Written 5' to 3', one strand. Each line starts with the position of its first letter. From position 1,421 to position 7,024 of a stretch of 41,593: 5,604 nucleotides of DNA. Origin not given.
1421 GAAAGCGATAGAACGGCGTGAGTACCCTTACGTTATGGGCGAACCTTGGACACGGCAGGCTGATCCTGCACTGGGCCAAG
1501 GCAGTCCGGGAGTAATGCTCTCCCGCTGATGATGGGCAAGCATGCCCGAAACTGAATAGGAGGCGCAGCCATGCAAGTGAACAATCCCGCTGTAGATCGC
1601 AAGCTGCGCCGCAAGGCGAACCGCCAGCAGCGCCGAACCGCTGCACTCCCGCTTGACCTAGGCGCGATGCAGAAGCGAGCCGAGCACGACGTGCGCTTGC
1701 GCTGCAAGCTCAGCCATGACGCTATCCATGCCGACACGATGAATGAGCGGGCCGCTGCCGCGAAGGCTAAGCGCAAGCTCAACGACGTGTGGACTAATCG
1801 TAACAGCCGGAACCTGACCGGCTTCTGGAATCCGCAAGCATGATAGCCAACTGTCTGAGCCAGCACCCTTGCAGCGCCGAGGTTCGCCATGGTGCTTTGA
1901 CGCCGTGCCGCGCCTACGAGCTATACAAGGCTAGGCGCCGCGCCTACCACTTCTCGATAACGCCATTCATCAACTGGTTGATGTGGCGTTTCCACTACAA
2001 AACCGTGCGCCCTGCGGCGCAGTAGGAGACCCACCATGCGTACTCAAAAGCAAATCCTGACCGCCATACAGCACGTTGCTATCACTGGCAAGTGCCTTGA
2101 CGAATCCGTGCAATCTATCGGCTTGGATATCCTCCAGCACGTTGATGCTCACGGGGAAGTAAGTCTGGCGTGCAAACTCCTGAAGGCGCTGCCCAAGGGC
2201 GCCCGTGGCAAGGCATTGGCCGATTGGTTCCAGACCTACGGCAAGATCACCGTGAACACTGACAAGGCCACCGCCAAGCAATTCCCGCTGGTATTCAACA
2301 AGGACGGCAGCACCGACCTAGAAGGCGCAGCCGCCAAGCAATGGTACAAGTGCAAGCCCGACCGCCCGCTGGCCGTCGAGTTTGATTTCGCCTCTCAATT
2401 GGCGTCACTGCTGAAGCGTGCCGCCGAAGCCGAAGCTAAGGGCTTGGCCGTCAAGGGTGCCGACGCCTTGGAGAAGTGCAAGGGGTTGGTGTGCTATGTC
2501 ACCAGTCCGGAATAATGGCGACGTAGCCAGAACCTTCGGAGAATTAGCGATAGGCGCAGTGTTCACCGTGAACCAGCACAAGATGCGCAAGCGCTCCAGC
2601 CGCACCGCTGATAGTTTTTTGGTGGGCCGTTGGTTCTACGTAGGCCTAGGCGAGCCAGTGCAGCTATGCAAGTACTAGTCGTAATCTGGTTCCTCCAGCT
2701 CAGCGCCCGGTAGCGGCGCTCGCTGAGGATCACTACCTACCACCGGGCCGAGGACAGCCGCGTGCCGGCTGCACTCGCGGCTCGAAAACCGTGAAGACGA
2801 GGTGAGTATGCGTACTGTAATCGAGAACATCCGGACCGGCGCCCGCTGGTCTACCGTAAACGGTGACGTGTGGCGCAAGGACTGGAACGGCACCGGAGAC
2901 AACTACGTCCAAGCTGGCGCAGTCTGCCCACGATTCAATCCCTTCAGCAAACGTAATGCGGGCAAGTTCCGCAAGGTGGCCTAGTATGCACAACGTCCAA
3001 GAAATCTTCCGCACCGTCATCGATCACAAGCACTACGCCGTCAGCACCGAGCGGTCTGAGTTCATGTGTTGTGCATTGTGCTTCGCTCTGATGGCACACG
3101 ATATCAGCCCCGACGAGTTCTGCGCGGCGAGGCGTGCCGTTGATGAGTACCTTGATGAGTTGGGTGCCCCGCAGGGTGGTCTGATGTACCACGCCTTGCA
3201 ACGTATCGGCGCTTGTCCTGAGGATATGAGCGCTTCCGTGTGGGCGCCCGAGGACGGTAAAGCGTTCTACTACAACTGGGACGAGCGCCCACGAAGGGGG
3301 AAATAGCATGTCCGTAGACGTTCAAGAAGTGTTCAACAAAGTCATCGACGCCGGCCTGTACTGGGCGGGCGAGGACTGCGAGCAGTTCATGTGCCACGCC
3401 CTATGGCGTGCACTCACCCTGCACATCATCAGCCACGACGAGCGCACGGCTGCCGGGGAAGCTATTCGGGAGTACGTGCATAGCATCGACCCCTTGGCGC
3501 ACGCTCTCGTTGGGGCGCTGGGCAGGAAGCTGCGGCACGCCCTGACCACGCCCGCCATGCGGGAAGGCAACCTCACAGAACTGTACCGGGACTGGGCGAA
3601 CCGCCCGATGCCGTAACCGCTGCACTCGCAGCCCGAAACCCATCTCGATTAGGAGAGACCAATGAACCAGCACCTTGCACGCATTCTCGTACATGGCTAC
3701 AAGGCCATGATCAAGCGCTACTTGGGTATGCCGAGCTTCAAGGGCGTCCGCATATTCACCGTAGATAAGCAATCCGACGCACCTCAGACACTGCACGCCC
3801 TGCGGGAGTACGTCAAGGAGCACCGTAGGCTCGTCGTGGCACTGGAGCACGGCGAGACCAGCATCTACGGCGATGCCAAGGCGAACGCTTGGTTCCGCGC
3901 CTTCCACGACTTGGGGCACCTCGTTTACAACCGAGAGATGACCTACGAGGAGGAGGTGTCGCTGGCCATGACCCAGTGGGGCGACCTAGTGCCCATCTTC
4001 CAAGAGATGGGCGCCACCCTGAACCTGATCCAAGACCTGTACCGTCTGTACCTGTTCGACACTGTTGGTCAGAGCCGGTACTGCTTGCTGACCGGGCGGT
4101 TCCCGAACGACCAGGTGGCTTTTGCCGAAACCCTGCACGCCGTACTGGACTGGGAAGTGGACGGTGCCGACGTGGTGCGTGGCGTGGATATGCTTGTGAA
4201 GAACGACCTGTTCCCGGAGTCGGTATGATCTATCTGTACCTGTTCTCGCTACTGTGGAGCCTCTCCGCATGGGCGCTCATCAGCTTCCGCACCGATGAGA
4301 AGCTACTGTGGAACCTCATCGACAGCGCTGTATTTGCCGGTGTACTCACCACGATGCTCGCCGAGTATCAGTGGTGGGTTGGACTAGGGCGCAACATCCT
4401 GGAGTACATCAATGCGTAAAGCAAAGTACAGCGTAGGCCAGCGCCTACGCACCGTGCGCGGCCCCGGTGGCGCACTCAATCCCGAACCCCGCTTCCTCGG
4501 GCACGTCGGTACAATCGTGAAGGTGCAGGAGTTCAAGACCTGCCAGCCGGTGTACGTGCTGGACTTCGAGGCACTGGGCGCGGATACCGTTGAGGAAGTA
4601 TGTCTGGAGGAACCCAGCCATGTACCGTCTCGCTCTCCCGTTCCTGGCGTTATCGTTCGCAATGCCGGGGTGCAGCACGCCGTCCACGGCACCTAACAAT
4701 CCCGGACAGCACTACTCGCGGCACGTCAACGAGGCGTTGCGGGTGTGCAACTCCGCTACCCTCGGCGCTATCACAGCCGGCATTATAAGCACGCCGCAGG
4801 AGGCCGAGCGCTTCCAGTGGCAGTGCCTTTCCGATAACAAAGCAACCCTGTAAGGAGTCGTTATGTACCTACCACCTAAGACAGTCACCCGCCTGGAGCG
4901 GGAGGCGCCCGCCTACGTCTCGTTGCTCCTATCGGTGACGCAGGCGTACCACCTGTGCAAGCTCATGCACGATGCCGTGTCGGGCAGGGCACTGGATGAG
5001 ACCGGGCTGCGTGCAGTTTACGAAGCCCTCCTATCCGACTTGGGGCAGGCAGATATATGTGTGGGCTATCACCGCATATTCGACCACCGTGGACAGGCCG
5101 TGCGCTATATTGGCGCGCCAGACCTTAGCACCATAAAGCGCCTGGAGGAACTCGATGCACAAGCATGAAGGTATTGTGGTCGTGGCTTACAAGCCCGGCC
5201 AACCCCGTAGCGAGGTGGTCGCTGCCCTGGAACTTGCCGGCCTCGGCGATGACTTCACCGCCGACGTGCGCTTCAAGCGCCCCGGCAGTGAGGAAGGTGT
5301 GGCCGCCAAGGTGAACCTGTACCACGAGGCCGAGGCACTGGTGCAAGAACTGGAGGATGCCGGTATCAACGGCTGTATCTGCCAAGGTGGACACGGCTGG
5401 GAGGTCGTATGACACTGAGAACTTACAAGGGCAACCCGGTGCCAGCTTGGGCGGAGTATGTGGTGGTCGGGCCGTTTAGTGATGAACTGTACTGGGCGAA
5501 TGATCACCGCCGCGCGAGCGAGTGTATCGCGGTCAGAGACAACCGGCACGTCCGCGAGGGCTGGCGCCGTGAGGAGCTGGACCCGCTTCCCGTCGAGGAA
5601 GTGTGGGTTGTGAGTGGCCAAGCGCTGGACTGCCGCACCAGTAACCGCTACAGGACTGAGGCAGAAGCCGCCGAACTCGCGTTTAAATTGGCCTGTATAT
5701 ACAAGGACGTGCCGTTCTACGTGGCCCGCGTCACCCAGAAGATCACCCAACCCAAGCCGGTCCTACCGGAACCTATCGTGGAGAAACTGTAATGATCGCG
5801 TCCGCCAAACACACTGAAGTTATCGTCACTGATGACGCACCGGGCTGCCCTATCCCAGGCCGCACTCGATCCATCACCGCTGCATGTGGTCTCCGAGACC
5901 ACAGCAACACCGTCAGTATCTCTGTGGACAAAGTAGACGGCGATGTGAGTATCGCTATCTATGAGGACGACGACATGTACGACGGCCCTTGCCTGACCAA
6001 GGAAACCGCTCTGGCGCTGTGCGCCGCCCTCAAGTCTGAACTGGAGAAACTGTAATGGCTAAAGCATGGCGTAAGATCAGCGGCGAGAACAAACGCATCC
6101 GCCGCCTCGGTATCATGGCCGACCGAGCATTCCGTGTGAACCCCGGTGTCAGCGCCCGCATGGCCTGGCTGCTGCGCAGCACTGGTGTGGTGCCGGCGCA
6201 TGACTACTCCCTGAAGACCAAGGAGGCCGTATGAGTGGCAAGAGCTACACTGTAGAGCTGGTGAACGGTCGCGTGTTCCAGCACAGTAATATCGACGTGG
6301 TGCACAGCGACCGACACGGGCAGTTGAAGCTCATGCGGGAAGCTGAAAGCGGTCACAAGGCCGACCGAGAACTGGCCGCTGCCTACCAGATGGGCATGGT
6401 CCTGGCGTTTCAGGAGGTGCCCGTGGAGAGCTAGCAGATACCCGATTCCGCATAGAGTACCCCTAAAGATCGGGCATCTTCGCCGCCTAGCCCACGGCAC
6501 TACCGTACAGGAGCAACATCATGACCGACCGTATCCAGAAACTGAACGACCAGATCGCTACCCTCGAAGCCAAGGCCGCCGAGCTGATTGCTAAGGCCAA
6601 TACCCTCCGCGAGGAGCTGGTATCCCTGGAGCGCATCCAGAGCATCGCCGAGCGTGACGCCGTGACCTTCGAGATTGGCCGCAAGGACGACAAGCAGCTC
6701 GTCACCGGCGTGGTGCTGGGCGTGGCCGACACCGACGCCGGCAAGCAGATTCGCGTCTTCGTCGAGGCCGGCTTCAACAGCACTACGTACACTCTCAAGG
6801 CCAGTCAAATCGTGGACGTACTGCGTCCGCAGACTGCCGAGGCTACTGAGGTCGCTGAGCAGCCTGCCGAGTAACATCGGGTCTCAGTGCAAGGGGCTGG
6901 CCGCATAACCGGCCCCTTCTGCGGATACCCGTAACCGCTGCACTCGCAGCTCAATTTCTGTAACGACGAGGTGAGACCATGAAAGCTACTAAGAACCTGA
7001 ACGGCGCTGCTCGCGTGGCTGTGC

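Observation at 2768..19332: Four copies of a hairpin-forming element (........).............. in early-region intergenic gaps and upstream of the RNAP gene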

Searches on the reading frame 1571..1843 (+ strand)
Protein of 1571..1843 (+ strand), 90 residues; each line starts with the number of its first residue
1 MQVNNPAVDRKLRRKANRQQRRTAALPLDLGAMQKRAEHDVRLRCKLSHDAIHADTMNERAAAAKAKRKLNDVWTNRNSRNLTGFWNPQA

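Call 37: search_protein_families(library=pfam, proteins=[window:1571-1843:+], max_evalue=0.01)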
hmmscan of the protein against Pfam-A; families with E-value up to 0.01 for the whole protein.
window:1571-1843:+ (90 aa): 0 families

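Call 38: search_protein_families(library=phrogs, proteins=[window:1571-1843:+], max_evalue=0.001)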
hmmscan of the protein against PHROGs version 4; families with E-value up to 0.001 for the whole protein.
window:1571-1843:+ (90 aa): 1 family
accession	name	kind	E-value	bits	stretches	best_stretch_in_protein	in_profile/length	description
phrog_14276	-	unknown function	1e-13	52.3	1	6-89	3-87/101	-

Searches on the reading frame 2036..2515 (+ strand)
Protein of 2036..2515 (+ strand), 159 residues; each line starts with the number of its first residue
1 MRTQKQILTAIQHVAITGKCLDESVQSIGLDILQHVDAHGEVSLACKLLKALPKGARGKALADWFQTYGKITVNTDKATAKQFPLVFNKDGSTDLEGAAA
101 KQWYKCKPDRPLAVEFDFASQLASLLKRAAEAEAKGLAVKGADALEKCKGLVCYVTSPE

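Call 37: search_protein_families(library=pfam, proteins=[window:2036-2515:+], max_evalue=0.01)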
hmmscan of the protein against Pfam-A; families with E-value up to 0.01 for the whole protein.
window:2036-2515:+ (159 aa): 0 families

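Call 38: search_protein_families(library=phrogs, proteins=[window:2036-2515:+], max_evalue=0.001)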
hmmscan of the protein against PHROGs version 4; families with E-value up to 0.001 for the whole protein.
window:2036-2515:+ (159 aa): 1 family
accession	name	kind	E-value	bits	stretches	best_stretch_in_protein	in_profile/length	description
phrog_1448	-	unknown function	7e-52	176.9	1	1-153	19-175/190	-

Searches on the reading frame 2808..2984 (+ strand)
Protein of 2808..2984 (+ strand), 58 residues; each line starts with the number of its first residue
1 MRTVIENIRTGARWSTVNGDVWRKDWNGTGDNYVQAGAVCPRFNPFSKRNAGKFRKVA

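Call 37: search_protein_families(library=pfam, proteins=[window:2808-2984:+], max_evalue=0.01)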
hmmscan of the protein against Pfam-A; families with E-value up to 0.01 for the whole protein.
window:2808-2984:+ (58 aa): 0 families

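Call 38: search_protein_families(library=phrogs, proteins=[window:2808-2984:+], max_evalue=0.001)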
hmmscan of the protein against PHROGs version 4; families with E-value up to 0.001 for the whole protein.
window:2808-2984:+ (58 aa): 0 families

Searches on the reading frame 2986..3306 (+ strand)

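Call 37: search_protein_families(library=pfam, proteins=[window:2986-3306:+], max_evalue=0.01)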
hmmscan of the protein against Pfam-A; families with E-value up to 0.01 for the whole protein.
window:2986-3306:+ (106 aa): 0 families

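Call 38: search_protein_families(library=phrogs, proteins=[window:2986-3306:+], max_evalue=0.001)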
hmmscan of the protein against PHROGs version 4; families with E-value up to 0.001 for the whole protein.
window:2986-3306:+ (106 aa): 1 family
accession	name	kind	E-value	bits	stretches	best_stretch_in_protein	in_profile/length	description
phrog_35632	-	unknown function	2e-11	45.3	1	3-102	4-100/102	-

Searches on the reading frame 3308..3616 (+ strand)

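Call 37: search_protein_families(library=pfam, proteins=[window:3308-3616:+], max_evalue=0.01)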
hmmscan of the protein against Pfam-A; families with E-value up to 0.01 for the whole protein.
window:3308-3616:+ (102 aa): 0 families

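Call 38: search_protein_families(library=phrogs, proteins=[window:3308-3616:+], max_evalue=0.001)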
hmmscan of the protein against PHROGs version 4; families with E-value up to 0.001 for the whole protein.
window:3308-3616:+ (102 aa): 1 family
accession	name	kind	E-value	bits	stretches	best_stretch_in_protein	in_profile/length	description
phrog_35632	-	unknown function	9.8e-61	203.6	1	1-102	1-102/102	-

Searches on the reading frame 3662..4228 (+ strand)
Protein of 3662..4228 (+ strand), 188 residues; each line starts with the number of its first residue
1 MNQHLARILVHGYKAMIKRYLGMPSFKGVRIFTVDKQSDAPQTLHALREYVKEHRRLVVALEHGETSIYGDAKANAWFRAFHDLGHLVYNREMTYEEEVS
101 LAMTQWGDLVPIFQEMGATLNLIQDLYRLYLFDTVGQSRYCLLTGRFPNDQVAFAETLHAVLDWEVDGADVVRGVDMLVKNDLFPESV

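Call 37: search_protein_families(library=pfam, proteins=[window:3662-4228:+], max_evalue=0.01)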
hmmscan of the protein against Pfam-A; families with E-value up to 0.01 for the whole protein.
window:3662-4228:+ (188 aa): 0 families

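Call 38: search_protein_families(library=phrogs, proteins=[window:3662-4228:+], max_evalue=0.001)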
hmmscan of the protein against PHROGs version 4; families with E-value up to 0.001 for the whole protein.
window:3662-4228:+ (188 aa): 2 families
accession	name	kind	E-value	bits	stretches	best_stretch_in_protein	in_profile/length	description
phrog_7806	-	unknown function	2.6e-55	187.6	1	1-166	8-161/162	-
phrog_33646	-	unknown function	0.00049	21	1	56-155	88-179/195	-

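Call 41: find_related_loci(query=window:3662-4228:+, collection=viral_contigs, flank=6000)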
Query window:3662-4228:+ (188 aa) in viral_contigs; peptide patterns used: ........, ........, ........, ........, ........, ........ (x = any residue, [..] = any of these).
10 stretches matched a pattern; 2 encode a relative of the query (tblastn E <= 1e-3); 2 distinct loci.
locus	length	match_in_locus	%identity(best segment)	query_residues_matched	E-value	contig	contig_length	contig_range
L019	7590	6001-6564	85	1-188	1e-110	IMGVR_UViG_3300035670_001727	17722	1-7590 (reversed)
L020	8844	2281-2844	85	1-188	1e-110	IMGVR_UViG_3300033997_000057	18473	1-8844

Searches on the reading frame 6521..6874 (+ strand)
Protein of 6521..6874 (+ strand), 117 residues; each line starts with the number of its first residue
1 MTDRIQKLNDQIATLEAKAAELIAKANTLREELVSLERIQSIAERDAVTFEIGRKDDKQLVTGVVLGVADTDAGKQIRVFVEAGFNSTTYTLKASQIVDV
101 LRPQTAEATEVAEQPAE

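Call 37: search_protein_families(library=pfam, proteins=[window:6521-6874:+], max_evalue=0.01)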
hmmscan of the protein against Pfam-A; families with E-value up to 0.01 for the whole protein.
window:6521-6874:+ (117 aa): 1 family
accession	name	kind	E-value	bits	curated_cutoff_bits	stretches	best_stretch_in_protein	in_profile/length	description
PF25623.1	T4_CASP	-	0.0085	16.1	27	0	3-44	124-165/247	T4-phage like capsid assembly scaffolding protein family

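Call 38: search_protein_families(library=phrogs, proteins=[window:6521-6874:+], max_evalue=0.001)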
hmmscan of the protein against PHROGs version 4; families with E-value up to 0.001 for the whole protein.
window:6521-6874:+ (117 aa): 4 families
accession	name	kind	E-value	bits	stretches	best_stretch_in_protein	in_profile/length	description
phrog_5433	-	unknown function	2.7e-35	122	1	1-115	1-122/123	-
phrog_13079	-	unknown function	4.5e-11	44.1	1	4-98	19-114/150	-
phrog_34831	-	unknown function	5.7e-08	33.9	1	5-100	118-214/217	-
phrog_24184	-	unknown function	2.7e-05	25.3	1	7-97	20-111/168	-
